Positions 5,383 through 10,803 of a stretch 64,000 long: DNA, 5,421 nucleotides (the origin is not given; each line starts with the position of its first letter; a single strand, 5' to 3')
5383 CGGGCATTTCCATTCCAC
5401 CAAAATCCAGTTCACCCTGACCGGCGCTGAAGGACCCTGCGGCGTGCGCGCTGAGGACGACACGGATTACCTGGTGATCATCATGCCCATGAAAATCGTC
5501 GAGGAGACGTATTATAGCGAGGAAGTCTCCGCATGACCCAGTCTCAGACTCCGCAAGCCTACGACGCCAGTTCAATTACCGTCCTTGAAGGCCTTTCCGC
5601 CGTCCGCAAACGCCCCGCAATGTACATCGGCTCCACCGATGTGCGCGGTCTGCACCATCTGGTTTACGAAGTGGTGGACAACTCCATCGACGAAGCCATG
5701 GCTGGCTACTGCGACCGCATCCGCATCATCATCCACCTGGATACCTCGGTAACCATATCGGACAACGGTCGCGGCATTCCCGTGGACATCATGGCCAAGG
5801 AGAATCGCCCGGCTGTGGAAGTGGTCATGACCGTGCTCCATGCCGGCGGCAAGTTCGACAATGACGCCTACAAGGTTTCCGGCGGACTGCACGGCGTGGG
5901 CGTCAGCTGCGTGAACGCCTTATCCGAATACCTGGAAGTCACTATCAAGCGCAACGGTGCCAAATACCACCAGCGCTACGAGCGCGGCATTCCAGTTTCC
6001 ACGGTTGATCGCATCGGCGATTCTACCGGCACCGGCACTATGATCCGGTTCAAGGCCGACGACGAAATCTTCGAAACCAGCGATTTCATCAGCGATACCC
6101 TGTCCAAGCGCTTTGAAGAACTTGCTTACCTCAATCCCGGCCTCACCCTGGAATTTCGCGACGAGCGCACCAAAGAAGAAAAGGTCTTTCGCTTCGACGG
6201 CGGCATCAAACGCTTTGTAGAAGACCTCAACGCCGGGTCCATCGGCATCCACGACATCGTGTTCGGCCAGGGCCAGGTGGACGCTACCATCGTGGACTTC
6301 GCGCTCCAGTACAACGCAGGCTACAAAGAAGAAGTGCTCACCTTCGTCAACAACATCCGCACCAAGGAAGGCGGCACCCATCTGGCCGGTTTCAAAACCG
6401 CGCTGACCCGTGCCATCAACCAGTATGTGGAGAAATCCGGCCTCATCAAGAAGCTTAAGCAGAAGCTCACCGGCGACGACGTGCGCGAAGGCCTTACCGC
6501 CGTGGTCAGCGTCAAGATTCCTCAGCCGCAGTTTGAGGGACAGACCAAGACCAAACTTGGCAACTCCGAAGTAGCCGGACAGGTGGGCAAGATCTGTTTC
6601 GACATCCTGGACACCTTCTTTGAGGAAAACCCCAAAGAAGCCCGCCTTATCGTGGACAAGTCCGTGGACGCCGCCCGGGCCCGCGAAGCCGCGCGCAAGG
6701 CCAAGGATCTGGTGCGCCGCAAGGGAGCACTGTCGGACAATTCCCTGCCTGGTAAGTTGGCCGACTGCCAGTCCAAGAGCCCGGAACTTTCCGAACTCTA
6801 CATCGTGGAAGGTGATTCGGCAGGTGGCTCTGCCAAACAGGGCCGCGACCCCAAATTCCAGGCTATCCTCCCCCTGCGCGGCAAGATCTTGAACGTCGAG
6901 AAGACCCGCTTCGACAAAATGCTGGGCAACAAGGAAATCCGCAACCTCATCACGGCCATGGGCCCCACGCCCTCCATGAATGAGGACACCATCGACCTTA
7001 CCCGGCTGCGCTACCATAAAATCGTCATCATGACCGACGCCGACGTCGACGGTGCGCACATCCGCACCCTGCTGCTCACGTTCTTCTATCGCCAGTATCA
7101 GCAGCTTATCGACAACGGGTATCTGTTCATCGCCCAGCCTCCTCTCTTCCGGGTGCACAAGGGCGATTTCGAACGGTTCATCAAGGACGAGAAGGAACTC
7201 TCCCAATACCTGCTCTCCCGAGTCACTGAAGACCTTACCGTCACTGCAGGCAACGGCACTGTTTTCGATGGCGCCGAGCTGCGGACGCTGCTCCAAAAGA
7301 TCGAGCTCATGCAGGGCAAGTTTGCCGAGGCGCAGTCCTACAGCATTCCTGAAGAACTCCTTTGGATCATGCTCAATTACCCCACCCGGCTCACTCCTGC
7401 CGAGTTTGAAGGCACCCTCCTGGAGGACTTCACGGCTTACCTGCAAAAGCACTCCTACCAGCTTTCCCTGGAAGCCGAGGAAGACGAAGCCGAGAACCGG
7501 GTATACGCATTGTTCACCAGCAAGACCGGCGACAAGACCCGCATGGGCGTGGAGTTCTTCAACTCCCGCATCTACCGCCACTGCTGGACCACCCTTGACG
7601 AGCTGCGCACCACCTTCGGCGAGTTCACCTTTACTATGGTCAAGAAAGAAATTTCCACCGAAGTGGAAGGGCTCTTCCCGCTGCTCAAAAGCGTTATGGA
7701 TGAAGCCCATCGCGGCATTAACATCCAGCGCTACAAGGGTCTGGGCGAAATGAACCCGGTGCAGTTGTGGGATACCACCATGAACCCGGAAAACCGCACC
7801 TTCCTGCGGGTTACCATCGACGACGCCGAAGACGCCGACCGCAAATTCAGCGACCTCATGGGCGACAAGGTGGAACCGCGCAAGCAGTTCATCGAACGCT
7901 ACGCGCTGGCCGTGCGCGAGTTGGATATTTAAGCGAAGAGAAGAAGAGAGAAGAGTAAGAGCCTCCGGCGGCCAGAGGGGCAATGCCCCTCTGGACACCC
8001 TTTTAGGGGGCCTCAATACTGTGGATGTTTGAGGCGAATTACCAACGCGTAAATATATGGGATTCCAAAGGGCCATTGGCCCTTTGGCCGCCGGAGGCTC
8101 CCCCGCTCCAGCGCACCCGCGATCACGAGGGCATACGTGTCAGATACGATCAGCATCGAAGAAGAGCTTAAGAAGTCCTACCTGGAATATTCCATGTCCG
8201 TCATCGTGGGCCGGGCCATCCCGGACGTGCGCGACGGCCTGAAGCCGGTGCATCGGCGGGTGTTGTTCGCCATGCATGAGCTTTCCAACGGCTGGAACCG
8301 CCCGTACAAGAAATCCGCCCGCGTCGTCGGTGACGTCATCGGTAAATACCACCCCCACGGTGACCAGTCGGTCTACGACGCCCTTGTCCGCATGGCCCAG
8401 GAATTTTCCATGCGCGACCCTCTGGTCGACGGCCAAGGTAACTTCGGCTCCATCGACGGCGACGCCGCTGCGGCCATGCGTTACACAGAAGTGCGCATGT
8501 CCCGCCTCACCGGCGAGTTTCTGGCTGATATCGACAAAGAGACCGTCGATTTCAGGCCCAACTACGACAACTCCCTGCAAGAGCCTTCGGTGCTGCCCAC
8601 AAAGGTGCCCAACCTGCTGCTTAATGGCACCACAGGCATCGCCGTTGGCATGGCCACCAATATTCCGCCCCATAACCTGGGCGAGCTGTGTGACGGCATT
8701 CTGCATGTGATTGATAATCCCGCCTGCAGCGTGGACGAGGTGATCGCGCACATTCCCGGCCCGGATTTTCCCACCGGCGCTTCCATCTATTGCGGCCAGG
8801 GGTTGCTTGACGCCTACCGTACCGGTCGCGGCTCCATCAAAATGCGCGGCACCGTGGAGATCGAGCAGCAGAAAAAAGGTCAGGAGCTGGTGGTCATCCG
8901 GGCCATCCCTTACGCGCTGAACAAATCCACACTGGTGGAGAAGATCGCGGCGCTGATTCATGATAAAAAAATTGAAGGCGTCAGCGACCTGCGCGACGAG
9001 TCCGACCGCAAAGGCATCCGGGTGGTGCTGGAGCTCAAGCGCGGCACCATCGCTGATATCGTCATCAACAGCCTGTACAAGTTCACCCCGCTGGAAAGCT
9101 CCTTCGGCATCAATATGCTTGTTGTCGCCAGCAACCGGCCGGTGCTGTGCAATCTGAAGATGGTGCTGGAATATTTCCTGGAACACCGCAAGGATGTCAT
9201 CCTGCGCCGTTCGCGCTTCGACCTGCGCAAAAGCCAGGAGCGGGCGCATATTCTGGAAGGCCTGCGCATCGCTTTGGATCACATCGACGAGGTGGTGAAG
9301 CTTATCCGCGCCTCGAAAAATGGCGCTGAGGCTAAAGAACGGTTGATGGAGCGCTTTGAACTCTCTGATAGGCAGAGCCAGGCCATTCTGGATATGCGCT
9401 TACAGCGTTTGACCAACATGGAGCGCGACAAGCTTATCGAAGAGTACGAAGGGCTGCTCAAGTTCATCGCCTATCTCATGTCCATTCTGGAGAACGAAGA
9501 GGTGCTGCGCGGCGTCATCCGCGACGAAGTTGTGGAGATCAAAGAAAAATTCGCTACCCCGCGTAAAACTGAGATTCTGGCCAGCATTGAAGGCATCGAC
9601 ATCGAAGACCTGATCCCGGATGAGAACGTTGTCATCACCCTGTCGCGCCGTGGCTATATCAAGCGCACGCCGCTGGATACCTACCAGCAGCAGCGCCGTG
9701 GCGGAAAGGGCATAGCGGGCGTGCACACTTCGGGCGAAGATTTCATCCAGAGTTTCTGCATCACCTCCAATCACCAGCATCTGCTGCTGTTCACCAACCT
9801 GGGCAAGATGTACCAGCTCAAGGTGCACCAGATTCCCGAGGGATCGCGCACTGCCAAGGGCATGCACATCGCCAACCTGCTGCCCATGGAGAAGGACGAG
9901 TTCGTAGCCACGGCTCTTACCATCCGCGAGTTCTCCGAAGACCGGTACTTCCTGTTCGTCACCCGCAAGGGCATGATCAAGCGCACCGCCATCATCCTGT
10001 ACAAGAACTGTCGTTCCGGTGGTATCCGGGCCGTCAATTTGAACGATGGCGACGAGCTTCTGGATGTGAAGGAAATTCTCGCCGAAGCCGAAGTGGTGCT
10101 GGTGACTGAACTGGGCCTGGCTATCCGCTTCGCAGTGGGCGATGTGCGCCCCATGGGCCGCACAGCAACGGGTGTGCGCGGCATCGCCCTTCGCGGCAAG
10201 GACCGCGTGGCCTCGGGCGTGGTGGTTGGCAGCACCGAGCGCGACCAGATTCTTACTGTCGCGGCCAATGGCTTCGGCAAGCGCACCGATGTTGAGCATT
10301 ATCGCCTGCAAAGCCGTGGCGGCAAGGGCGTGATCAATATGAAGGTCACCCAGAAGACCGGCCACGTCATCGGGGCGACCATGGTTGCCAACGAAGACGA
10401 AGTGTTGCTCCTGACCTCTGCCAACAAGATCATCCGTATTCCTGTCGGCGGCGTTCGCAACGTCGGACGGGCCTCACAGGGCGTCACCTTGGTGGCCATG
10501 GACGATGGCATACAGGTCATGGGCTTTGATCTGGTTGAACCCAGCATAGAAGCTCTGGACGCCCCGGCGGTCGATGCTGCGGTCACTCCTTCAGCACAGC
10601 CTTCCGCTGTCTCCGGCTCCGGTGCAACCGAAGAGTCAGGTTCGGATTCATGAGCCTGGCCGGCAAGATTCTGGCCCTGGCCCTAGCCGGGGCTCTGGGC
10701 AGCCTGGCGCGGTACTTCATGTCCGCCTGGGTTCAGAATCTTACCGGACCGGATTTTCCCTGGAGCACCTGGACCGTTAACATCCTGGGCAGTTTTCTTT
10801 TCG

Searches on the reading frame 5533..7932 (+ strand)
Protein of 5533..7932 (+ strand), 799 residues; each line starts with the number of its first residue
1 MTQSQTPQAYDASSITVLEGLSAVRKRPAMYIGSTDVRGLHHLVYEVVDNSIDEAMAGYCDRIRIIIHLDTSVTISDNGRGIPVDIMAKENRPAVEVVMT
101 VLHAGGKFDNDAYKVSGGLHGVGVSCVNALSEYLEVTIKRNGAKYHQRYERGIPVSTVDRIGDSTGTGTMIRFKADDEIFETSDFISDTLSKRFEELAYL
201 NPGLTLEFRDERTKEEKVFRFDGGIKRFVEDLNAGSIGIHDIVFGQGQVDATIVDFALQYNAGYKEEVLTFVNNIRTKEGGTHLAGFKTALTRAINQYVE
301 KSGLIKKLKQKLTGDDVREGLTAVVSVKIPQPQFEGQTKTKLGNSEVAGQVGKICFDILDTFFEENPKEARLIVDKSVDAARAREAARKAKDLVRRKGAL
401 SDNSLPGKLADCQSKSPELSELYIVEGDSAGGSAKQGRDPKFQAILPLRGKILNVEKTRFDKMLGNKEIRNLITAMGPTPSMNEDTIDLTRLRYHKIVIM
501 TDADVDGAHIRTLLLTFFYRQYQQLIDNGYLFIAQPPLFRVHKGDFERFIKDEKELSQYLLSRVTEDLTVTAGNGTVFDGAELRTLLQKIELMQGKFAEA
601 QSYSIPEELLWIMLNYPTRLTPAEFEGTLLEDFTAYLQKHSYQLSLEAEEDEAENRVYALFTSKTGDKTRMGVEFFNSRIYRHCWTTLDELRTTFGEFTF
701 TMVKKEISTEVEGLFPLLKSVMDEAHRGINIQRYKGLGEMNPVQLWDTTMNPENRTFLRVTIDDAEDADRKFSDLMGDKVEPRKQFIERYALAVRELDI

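Call 38: search_protein_families(library=ncbifam, proteins=[window:5533-7932:+], max_evalue=1e-25)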
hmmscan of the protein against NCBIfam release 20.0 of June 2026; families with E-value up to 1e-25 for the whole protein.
window:5533-7932:+ (799 aa): 5 families
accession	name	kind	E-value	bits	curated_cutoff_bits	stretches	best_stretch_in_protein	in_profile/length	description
NF011501.0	PRK14939.1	subfamily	0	1087.1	796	1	3-799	3-803/803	DNA gyrase subunit B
NF004189.0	PRK05644.1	subfamily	8.2e-289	959.4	740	2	3-561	3-561/641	DNA gyrase subunit B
TIGR01059.1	gyrB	equivalog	1.5e-285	948.7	882.4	1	10-799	1-639/639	DNA topoisomerase (ATP-hydrolyzing) subunit B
TIGR01058.1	parE_Gpos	equivalog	4.7e-225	748.7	899.95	1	9-557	4-556/637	DNA topoisomerase IV subunit B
TIGR01055.1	parE_Gneg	equivalog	2.6e-175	584.4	723.35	1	8-556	2-543/625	DNA topoisomerase IV subunit B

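Call 74: find_homologous_proteins(query=window:5533-7932:+, max_evalue=1e-100)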
Query window:5533-7932:+ (799 aa): 8000 proteins with E <= 1e-100 among 8000 candidates; the best 120 are listed.
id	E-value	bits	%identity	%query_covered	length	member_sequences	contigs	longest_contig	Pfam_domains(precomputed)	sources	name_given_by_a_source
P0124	0.0e+0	1798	100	100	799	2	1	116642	PF00986.27,PF21249.3,PF02518.32,PF01751.29,PF00204.32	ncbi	-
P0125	0.0e+0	1452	79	100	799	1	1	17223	PF00986.27,PF02518.32,PF01751.29,PF00204.32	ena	-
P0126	0.0e+0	1435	79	100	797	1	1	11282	PF00986.27,PF02518.32,PF01751.29,PF00204.32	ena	-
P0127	0.0e+0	1432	79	100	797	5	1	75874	PF00986.27,PF02518.32,PF01751.29,PF00204.32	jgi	-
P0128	0.0e+0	1431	79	100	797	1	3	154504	PF00986.27,PF02518.32,PF01751.29,PF00204.32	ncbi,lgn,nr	ncbi:MAG: DNA topoisomerase (ATP-hydrolyzing) subunit B [Desulfovibrio sp.]|nr:DNA topoisomerase (AT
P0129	0.0e+0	1430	79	100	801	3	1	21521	PF00986.27,PF21249.3,PF02518.32,PF01751.29,PF00204.32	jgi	-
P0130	0.0e+0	1425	78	100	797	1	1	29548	PF00986.27,PF02518.32,PF01751.29,PF00204.32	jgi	-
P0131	0.0e+0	1425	79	100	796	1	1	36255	PF00986.27,PF21249.3,PF02518.32,PF01751.29,PF00204.32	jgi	jgi:DNA gyrase subunit B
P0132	0.0e+0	1421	78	100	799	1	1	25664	PF00986.27,PF02518.32,PF01751.29,PF00204.32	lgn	-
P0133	0.0e+0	1417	76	100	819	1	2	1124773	PF00986.27,PF21249.3,PF02518.32,PF01751.29,PF00204.32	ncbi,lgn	ncbi:DNA topoisomerase (ATP-hydrolyzing) subunit B [Fundidesulfovibrio butyratiphilus]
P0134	0.0e+0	1410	77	100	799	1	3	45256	PF00986.27,PF21249.3,PF02518.32,PF01751.29,PF00204.32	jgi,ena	jgi:DNA gyrase subunit B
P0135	0.0e+0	1401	77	100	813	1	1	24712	PF00986.27,PF02518.32,PF01751.29,PF00204.32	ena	-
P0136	0.0e+0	1397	76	100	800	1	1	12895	PF00986.27,PF02518.32,PF01751.29,PF00204.32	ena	-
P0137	0.0e+0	1391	76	100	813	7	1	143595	PF00986.27,PF21249.3,PF02518.32,PF01751.29,PF00204.32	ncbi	ncbi:MAG: DNA topoisomerase (ATP-hydrolyzing) subunit B [Acidobacteriota bacterium]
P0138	0.0e+0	1389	77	100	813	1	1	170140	PF00986.27,PF02518.32,PF01751.29,PF00204.32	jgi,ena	jgi:DNA gyrase subunit B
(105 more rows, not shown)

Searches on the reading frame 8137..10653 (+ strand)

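Call 38: search_protein_families(library=ncbifam, proteins=[window:8137-10653:+], max_evalue=1e-25)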
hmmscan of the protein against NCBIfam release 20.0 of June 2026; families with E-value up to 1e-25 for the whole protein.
window:8137-10653:+ (838 aa): 10 families
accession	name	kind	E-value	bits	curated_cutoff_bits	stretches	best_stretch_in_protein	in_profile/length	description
NF004043.1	PRK05560.1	equivalog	0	1193.1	902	1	4-797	4-795/798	DNA gyrase subunit A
TIGR01063.1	gyrA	equivalog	0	1145.2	877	1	5-799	4-797/800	DNA topoisomerase (ATP-hydrolyzing) subunit A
NF038098.1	GyrA_w_intein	exception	1.5e-265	884.3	1850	2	117-794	538-1220/1232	intein-containing DNA gyrase subunit A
NF004044.1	PRK05561.1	subfamily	2.1e-250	833.4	654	1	7-696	2-684/738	DNA topoisomerase (ATP-hydrolyzing)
TIGR01061.1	parC_Gpos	equivalog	3.2e-217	723.5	813.25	1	5-705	4-702/737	DNA topoisomerase IV subunit A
NF010586.0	PRK13979.1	equivalog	7.3e-216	719.1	1475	1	5-645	16-663/957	DNA topoisomerase IV subunit A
TIGR01062.1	parC_Gneg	equivalog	1.9e-175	585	628.9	1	4-674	3-660/735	DNA topoisomerase IV subunit A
NF007209.0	PRK09631.1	equivalog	7.7e-73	246.2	644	1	7-508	4-482/635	DNA topoisomerase IV subunit A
NF009397.0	PRK12758.1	equivalog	5.1e-69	233.2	780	1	7-442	23-439/870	DNA gyrase/topoisomerase IV subunit A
NF007208.0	PRK09630.1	equivalog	2.4e-46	158.6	598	1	8-349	5-318/479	DNA topoisomerase IV subunit A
